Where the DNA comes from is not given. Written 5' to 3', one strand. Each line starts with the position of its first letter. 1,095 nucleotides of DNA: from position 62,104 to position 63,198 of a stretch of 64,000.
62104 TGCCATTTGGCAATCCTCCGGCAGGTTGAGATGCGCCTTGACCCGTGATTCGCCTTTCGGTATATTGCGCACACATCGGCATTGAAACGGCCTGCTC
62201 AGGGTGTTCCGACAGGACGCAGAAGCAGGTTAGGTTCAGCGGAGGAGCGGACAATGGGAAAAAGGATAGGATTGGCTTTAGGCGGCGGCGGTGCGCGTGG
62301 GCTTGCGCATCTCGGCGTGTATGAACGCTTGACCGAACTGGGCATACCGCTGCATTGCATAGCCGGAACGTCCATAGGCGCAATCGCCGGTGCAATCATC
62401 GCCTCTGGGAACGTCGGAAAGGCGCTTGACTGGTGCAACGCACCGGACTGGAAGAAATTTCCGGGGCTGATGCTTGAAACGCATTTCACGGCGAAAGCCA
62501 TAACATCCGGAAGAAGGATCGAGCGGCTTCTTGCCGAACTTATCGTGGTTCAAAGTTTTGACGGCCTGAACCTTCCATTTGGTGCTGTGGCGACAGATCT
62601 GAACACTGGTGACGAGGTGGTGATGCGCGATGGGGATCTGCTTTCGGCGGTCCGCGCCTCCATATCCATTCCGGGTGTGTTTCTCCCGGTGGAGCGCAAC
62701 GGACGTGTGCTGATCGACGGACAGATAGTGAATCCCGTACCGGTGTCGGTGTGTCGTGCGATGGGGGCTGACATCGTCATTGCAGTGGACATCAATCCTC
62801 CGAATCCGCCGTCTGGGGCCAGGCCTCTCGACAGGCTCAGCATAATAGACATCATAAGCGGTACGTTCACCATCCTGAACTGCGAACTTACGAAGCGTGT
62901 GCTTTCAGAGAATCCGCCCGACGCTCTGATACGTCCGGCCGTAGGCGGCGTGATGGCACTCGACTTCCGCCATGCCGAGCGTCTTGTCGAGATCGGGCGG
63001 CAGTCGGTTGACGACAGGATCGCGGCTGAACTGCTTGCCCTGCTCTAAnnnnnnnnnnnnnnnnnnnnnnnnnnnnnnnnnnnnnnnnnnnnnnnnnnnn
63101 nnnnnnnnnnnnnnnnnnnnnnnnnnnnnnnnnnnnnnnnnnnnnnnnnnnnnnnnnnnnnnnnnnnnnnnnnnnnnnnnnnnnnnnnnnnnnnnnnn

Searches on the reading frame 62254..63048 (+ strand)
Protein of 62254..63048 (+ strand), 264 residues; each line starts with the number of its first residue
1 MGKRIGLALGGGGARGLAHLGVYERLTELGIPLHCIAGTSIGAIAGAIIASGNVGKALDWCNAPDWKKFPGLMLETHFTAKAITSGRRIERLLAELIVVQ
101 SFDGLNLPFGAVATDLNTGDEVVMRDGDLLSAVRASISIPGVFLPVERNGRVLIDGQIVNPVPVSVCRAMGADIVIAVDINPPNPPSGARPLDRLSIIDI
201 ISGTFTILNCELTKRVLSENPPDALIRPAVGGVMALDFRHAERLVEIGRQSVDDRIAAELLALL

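Call 13: search_protein_families(library=pfam, proteins=[window:62254-63048:+], max_evalue=0.01)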
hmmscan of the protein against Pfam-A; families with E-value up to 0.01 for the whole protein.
window:62254-63048:+ (264 aa): 1 family
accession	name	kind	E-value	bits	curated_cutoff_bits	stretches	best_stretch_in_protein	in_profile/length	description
PF01734.28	Patatin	-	2.4e-30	106.6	27.7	1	7-166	1-189/191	Patatin-like phospholipase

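Call 14: find_encoding_contigs(protein=window:62254-63048:+, flank=10000, max_places=10)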
Protein window:62254-63048:+ (264 aa): 19 contigs read that carry it; 10 places shown.
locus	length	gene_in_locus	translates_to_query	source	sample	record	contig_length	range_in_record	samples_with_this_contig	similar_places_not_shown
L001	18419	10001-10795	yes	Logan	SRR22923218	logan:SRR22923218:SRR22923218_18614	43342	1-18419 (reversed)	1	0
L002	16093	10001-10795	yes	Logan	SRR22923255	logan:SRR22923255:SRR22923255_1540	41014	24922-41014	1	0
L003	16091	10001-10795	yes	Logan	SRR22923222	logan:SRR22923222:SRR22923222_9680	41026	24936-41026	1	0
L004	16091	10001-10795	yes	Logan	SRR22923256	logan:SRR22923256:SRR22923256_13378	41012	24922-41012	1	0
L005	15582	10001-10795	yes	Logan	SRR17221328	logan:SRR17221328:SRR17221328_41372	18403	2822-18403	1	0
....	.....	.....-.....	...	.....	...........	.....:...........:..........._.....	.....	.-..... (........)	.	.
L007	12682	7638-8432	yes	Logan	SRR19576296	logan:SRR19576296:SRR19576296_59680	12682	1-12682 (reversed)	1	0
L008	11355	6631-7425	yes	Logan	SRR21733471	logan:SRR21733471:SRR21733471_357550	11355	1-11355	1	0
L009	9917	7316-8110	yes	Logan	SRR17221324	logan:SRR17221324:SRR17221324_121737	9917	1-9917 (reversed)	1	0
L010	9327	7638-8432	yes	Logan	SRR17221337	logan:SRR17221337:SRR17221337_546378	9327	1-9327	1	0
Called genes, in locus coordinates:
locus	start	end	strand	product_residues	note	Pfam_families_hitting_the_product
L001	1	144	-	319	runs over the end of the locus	PF02568:ThiI (weak), PF03054:tRNA_Me_trans (faint), PF18297:NFACT-R_2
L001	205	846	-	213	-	PF00348:polyprenyl_synt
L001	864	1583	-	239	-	PF00754:F5_F8_type_C, PF22633:F5_F8_type_C_2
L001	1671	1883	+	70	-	PF01197:Ribosomal_L31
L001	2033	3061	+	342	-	PF03462:PCRF, PF00472:RF-1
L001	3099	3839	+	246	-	PF00005:ABC_tran, PF13304:AAA_21 (faint), PF13401:AAA_22 (faint)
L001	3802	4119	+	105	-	PF00550:PP-binding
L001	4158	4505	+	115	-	PF07977:FabA (weak), PF22818:ApeI-like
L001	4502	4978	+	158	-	PF22817:ApeP-like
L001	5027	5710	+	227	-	PF00106:adh_short, PF13561:adh_short_C2, PF08659:KR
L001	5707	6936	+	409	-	PF00109:ketoacyl-synt, PF00108:Thiolase_N (faint), PF02801:Ketoacyl-synt_C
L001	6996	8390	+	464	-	PF01120:Alpha_L_fucos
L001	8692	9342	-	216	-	PF00702:Hydrolase, PF12710:HAD, PF13419:HAD_2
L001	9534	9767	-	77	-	-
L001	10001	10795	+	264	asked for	PF01734:Patatin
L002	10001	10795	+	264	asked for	PF01734:Patatin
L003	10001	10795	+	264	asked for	PF01734:Patatin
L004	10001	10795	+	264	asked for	PF01734:Patatin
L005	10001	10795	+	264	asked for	PF01734:Patatin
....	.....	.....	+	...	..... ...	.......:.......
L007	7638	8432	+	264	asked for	PF01734:Patatin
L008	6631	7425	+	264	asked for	PF01734:Patatin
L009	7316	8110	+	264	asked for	PF01734:Patatin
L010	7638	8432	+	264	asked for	PF01734:Patatin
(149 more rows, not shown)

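Call 15: find_related_loci(query=window:62254-63048:+, collection=genome_contigs, flank=10000)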
Query window:62254-63048:+ (264 aa) in genome_contigs; peptide patterns used: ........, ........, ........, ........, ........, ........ (x = any residue, [..] = any of these).
254 stretches matched a pattern; 10 encode a relative of the query (tblastn E <= 1e-3); 10 distinct loci.
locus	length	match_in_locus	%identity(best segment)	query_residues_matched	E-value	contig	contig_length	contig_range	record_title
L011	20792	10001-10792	95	1-264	2e-164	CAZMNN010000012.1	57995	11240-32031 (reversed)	MAG TPA_asm: uncultured Lentisphaeraceae bacterium isolate binchicken_co370_263 genome assembly, contig: NODE_719_length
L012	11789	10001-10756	64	12-263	6e-97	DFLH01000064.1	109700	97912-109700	MAG TPA_asm: Verrucomicrobia bacterium UBA3624 UBA3624_contig_1249, whole genome shotgun sequence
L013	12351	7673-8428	64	12-263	1e-96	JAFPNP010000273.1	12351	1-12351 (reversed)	MAG: Kiritimatiellae bacterium isolate RGIG1307 Dairy_cattle_Rumen-5__c1550390, whole genome shotgun sequence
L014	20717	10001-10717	34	4-256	4e-31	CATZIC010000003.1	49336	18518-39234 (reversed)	MAG TPA_asm: uncultured Clostridia bacterium isolate ERR9578231_bin.11_MetaWRAP_v1.3_MAG genome assembly, contig: ERZ185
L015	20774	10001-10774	35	1-251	3e-26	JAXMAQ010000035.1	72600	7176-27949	MAG: Planctomycetota bacterium isolate STL-PLA14 C4.94.fa-35, whole genome shotgun sequence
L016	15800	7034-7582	38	1-180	4e-17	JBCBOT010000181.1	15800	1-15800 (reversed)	MAG: Planctomycetota bacterium isolate J06633_13 NODE_181_length_15800_cov_5.524900, whole genome shotgun sequence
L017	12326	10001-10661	29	1-220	4e-25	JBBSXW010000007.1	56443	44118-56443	MAG: Nanoarchaeota archaeon isolate H51-bin130_1 H51_bin130_1_000000000007, whole genome shotgun sequence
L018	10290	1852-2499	29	4-213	1e-21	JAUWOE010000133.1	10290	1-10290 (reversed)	MAG: Promethearchaeum sp. isolate CSMAG_2442 CSMAG_2442_k141_785190_length_10290_cov_6.1957, whole genome shotgun sequen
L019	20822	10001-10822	30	3-250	4e-23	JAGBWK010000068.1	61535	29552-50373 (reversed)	MAG: Muribaculaceae bacterium isolate RGIG9508 Yak_Cecum.Co__c2912722, whole genome shotgun sequence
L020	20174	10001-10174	43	1-60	7e-6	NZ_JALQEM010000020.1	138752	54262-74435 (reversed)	Caballeronia sp. GAFFF1 NODE_19_length_138752_cov_81.5846, whole genome shotgun sequence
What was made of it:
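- Tried and rejected: It was not possible because the single genome_contigs scan had already been spent on the patatin query (call 15).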

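Call 26: find_homologous_proteins(query=L011:8576-9808:-, max_evalue=1e-10)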
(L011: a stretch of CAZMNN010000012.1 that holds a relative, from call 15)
Query L011:8576-9808:- (411 aa): 642 proteins with E <= 1e-10 among 8000 candidates; the best 120 are listed.
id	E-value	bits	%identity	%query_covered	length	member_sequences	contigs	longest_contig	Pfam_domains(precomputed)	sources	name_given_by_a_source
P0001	3.9e-275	931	100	100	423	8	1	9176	PF02366.25,PF13231.13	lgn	-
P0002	1.4e-229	781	86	97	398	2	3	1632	PF02366.25,PF13231.13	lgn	-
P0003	4.7e-193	660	72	100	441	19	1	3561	PF02366.25,PF13231.13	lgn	-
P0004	3.5e-151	522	60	100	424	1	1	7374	PF02366.25,PF13231.13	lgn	-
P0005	9.7e-150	517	58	100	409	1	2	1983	PF02366.25,PF13231.13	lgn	-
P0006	9.3e-147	508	59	98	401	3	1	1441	PF02366.25,PF13231.13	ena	-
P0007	9.6e-146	504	58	98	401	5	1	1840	PF13231.13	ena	-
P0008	9.5e-145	501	58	98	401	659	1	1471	PF02366.25,PF13231.13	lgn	-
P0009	1.5e-144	500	57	99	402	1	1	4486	PF13231.13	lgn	-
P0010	1.9e-142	493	58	100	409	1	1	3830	PF02366.25,PF13231.13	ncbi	-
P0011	2.2e-142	493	58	100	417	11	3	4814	PF02366.25,PF13231.13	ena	-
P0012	2.3e-142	493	59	95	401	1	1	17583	PF13231.13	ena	-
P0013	8.0e-142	491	58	100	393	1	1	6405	PF02366.25,PF13231.13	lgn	-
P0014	2.7e-141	490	59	100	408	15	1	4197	PF02366.25,PF13231.13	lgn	-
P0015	3.3e-141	489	57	100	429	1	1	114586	PF13231.13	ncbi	ncbi:MAG: ArnT family glycosyltransferase [Kiritimatiellia bacterium]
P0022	1.3e-133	464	58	97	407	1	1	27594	PF02366.25,PF13231.13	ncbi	ncbi:MAG: ArnT family glycosyltransferase [Kiritimatiellia bacterium]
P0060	1.4e-111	392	53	95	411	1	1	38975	PF02366.25,PF13231.13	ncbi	ncbi:MAG: ArnT family glycosyltransferase [Kiritimatiellia bacterium]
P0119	2.7e-103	364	47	94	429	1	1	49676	PF02366.25,PF13231.13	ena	-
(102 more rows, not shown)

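Call 27: find_encoding_contigs(protein=P0003, flank=5000, max_places=3)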
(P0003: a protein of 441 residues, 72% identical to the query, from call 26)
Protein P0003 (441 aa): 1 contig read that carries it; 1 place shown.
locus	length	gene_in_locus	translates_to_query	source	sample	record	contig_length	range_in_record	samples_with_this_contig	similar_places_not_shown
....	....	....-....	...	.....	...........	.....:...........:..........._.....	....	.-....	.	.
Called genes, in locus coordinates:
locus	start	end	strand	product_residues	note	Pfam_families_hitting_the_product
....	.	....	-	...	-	?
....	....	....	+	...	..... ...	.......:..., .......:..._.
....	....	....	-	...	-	?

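Call 28: find_encoding_contigs(protein=P0002, flank=5000, max_places=3)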
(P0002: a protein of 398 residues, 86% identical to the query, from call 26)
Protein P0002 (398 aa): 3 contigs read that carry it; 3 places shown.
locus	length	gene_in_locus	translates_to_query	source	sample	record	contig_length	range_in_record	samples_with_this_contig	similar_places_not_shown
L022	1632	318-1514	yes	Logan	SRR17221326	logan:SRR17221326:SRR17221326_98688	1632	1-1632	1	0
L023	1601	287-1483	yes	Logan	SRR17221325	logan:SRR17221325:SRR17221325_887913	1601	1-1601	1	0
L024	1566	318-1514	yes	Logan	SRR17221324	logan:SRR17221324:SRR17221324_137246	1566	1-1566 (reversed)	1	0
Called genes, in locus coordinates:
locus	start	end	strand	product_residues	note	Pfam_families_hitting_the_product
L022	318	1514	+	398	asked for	PF02366:PMT, PF13231:PMT_2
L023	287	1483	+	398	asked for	PF02366:PMT, PF13231:PMT_2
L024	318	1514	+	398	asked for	PF02366:PMT, PF13231:PMT_2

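Call 29: find_encoding_contigs(protein=P0004, flank=6000, max_places=3)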
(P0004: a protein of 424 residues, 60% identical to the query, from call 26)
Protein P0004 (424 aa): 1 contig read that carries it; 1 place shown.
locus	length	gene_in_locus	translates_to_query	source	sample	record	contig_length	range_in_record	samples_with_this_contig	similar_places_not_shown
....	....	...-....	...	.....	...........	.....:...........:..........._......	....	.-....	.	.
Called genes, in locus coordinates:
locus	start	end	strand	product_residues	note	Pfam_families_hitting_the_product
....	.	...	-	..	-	?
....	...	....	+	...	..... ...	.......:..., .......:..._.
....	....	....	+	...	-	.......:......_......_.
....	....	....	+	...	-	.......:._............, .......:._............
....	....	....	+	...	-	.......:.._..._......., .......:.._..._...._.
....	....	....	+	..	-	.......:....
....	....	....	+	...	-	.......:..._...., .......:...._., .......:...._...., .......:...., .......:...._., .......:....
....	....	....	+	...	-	-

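Call 35: find_encoding_contigs(protein=P0015, flank=10000, max_places=2)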
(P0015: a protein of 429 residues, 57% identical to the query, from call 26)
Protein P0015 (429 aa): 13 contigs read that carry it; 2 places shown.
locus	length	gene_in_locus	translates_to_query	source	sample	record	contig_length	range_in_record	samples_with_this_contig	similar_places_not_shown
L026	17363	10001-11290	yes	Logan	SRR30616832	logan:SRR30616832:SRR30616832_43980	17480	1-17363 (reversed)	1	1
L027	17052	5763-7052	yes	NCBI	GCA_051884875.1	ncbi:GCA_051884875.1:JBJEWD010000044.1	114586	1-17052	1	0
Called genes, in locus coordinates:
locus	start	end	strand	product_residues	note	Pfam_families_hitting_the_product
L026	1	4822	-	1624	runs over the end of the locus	PF13385:Laminin_G_3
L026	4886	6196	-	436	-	PF00512:HisKA, PF02518:HATPase_c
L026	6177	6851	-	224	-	PF00072:Response_reg, PF00486:Trans_reg_C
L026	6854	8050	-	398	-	PF13581:HATPase_c_2 (faint), PF00512:HisKA, PF02518:HATPase_c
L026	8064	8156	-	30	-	-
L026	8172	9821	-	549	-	PF02690:Na_Pi_cotrans, PF01895:PhoU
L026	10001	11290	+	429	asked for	PF13231:PMT_2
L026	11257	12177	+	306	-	PF00535:Glycos_transf_2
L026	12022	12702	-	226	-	PF00072:Response_reg, PF00486:Trans_reg_C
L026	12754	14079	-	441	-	PF02386:TrkH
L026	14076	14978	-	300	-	PF00902:TatC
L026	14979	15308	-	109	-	PF02416:TatA_B_E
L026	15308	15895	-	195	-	PF00691:OmpA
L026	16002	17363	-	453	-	?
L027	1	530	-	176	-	?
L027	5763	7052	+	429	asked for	PF13231:PMT_2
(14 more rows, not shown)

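Call 36: find_encoding_contigs(protein=P0012, flank=10000, max_places=2)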
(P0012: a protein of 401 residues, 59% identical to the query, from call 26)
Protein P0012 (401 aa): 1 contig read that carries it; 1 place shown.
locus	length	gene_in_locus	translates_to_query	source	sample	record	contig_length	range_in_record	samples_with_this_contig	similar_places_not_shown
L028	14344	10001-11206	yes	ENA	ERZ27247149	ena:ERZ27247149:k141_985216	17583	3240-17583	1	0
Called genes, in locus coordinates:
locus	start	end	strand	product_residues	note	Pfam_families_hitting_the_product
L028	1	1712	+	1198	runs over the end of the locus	PF17161:DUF5123 (faint)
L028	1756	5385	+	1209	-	PF22842:Pel9A-like_beta_helix (weak), PF18911:PKD_4, PF00801:PKD (weak)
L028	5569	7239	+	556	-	PF09820:AAA-ATPase_like, PF08011:PDDEXK_9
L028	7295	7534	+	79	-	-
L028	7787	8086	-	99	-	-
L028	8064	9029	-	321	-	-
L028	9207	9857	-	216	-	PF00300:His_Phos_1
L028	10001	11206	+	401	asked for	PF13231:PMT_2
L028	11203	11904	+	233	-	PF00535:Glycos_transf_2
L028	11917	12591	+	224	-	PF00072:Response_reg, PF00486:Trans_reg_C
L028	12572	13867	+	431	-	PF00512:HisKA, PF02518:HATPase_c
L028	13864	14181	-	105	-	-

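Call 37: find_encoding_contigs(protein=P0022, flank=10000, max_places=2)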
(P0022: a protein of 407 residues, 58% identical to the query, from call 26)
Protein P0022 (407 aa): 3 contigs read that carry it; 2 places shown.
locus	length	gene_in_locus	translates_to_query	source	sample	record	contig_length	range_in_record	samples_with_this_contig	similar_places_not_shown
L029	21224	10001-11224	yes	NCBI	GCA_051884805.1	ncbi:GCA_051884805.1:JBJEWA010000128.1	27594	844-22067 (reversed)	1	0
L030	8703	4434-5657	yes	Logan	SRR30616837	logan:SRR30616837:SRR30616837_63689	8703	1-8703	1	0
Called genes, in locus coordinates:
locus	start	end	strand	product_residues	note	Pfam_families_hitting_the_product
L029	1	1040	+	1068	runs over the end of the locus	PF02449:Glyco_hydro_42 (faint)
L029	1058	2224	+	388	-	PF02746:MR_MLE_N, PF13378:MR_MLE_C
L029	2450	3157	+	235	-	PF03737:RraA-like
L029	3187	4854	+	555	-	PF00331:Glyco_hydro_10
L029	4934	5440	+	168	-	PF00128:Alpha-amylase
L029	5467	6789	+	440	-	PF02746:MR_MLE_N (weak), PF13378:MR_MLE_C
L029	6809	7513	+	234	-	PF23441:SDR (weak), PF00106:adh_short, PF13561:adh_short_C2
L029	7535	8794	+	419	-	PF07690:MFS_1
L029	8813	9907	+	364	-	PF10282:Lactonase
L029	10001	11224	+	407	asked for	PF02366:PMT, PF13231:PMT_2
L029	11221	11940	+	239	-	PF00535:Glycos_transf_2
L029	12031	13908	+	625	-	PF18952:DUF5696 (faint), PF11308:Glyco_hydro_129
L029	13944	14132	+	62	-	-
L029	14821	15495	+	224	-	PF00072:Response_reg, PF00486:Trans_reg_C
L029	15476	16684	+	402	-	PF00512:HisKA, PF02518:HATPase_c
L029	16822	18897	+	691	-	PF23569:NBD_SMAX1, PF00004:AAA, PF17871:AAA_lid_9, PF00158:Sigma54_activat, PF07724:AAA_2, PF00004:AAA, PF07728:AAA_5, PF10431:ClpB_D2-small, +12 more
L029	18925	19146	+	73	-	PF01106:NifU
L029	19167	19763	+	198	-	PF01558:POR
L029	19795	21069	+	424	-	PF00501:AMP-binding, PF14535:AMP-binding_C_2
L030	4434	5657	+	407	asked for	PF02366:PMT, PF13231:PMT_2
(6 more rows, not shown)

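Call 42: search_solved_structures(query=L028:11917-12588:+, max_evalue=1e-20)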
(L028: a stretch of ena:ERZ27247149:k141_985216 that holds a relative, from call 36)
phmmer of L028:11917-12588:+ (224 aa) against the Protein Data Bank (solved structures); distinct sequences matched with E-value up to 1e-20: 54.
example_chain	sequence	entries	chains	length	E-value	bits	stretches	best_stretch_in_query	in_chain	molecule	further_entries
9ji3_J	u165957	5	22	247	5.4e-56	192.4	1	2-223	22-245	DNA-binding response regulator | Possible two component system response transcriptional positive regulator PhoP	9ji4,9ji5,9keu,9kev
3r0j_A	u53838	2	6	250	5.6e-56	192.4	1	2-223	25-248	POSSIBLE TWO COMPONENT SYSTEM RESPONSE TRANSCRIPTIONAL POSITIVE REGULATOR PHOP | Response regulator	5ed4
1kgs_A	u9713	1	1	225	5.5e-54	185.9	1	2-222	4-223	DNA BINDING RESPONSE REGULATOR D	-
9ket_J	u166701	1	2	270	1.6e-51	177.8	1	40-223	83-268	Possible two component system response transcriptional positive regulator PhoP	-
1ys6_A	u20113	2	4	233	7.9e-50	172.3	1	3-222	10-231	Transcriptional regulatory protein prrA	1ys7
2gwr_A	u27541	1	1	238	2.8e-43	150.9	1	2-219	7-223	DNA-binding response regulator mtrA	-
2oqr_A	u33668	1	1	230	8.8e-43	149.3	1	3-222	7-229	Sensory transduction protein regX3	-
8jo2_H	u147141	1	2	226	4.5e-37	130.6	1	1-222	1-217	DNA-binding transcriptional regulator BasR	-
4s04_A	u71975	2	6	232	5e-37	130.5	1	1-222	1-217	DNA-binding transcriptional regulator BasR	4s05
7lz9_A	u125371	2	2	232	4.5e-36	127.4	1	1-221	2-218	Putative two-component system response regulator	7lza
9dvt_R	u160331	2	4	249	5.4e-36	127.1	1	2-222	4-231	DNA-binding dual master transcriptional regulator RpaA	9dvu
4kfc_A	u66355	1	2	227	6.9e-33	117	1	2-219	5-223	KDP operon transcriptional regulatory protein KdpE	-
4kny_A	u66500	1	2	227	1.1e-32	116.3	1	2-219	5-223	KDP operon transcriptional regulatory protein KdpE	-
6lgq_D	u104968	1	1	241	1.3e-32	116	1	2-219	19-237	DNA-binding response regulator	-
3q9s_A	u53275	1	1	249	1.7e-32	115.7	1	2-216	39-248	DNA-binding response regulator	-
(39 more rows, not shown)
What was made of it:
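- On OmpR/PhoB-family (CusR-like) response-regulator operator: The protein is an OmpR-family member by Pfam and by PDB homology (calls 35-37, 42).
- Closest known: PmrA. Same: BasR is among the solved homologues of the regulator (call 42).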
